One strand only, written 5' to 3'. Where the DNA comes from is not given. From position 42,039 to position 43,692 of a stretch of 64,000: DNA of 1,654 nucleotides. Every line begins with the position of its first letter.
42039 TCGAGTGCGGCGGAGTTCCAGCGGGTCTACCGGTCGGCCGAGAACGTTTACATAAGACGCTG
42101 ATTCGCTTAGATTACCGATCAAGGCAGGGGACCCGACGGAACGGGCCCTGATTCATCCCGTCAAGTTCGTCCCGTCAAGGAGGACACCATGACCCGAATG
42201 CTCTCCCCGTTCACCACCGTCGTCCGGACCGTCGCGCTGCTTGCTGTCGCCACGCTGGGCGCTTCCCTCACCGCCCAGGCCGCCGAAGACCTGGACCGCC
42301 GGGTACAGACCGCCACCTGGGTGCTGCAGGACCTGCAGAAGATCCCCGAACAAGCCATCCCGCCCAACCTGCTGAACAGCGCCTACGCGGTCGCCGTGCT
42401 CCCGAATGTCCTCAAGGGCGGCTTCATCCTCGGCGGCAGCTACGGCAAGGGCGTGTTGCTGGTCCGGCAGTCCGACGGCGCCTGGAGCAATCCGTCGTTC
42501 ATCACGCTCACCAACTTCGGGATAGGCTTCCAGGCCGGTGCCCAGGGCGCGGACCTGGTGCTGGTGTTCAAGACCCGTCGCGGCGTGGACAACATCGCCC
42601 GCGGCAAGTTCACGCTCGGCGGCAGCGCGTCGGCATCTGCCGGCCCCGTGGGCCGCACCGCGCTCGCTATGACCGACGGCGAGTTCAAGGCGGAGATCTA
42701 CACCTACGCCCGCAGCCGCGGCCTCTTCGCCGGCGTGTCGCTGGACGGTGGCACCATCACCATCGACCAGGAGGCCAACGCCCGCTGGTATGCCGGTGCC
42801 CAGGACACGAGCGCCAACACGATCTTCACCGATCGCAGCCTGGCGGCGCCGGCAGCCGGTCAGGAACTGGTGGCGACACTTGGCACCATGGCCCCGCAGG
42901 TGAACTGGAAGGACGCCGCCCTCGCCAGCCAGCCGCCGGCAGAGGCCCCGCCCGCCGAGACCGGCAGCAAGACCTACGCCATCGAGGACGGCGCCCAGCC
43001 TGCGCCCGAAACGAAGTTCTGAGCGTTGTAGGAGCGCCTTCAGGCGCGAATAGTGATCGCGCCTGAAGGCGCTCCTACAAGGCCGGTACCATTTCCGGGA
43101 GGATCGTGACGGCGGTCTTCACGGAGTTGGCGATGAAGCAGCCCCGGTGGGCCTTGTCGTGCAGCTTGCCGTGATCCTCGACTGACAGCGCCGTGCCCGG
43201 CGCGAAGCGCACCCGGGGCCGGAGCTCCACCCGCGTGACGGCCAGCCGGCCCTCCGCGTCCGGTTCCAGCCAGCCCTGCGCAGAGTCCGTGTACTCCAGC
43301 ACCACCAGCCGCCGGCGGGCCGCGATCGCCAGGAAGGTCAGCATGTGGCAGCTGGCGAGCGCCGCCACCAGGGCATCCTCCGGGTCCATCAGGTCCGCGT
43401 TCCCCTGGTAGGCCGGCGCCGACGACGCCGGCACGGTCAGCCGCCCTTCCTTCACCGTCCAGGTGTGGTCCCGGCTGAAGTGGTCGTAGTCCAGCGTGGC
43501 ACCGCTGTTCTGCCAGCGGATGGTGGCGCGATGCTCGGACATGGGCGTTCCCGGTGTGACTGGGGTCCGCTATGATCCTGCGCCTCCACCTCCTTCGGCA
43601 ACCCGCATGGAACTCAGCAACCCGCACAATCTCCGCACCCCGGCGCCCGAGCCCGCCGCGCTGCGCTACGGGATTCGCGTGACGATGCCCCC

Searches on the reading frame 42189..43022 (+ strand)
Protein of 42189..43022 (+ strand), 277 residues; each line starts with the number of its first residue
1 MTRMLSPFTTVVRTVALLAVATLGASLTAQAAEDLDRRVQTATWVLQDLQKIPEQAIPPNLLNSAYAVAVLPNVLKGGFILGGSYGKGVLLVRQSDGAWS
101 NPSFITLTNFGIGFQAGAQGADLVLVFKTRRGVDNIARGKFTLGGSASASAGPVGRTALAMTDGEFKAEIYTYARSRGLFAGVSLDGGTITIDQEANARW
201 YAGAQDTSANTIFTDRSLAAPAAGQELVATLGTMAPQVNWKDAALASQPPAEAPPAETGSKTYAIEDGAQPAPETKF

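Call 6: search_protein_families(library=pfam, proteins=[window:42189-43022:+], max_evalue=0.01)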
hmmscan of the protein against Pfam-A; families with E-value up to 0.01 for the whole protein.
window:42189-43022:+ (277 aa): 1 family
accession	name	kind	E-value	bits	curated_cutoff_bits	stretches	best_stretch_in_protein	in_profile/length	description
PF04366.17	Ysc84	-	2.9e-33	114.7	25.1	1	109-232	2-125/127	Las17-binding protein actin regulator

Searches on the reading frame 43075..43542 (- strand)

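Call 6: search_protein_families(library=pfam, proteins=[window:43075-43542:-], max_evalue=0.01)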
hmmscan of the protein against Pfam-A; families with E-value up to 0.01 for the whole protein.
window:43075-43542:- (155 aa): 1 family
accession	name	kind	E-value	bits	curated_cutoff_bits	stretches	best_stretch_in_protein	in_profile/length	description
PF02566.24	OsmC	-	1.1e-14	55.1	27.5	1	48-147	2-97/100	OsmC-like protein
